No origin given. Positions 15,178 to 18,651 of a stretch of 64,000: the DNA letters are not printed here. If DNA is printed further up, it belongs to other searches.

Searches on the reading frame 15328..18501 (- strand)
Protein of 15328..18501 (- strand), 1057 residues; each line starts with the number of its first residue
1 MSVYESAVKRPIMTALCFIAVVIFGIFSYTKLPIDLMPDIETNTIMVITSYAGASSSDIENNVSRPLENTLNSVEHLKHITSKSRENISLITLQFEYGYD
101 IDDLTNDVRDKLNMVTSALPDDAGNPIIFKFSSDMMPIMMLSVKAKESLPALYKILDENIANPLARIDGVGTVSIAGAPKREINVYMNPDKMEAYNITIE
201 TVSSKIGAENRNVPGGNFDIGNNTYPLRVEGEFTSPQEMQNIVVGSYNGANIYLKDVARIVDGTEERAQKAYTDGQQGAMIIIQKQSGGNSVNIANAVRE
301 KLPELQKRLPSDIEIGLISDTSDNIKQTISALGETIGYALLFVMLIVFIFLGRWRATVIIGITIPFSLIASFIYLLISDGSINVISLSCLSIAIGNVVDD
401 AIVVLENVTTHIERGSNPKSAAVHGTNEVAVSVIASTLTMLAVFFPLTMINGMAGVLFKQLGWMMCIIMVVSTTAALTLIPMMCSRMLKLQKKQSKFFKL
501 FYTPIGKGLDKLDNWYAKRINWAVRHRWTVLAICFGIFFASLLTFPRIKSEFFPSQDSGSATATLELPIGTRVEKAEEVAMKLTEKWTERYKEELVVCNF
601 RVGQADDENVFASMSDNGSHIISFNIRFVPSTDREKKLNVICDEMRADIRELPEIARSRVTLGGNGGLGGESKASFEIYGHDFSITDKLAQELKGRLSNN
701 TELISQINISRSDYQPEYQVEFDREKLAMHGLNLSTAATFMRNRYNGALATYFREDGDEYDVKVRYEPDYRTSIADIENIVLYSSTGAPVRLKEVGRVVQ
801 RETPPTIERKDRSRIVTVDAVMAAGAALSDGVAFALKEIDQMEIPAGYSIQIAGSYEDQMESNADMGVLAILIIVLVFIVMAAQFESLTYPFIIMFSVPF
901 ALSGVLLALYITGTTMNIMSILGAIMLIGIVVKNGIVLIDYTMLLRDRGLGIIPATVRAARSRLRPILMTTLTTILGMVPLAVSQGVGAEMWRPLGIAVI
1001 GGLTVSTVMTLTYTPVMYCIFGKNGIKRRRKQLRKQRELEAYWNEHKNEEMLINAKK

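Call 11: search_protein_families(library=pfam, proteins=[window:15328-18501:-], max_evalue=0.00001)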
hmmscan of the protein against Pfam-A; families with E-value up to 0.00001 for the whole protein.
window:15328-18501:- (1057 aa): 2 families
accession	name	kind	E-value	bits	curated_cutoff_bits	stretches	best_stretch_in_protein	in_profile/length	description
PF00873.25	ACR_tran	-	8.3e-265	881.6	28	1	5-1021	3-1020/1021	AcrB/AcrD/AcrF family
PF03176.21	MMPL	-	1.7e-17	63.8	20.5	2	832-1043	107-319/333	MMPL family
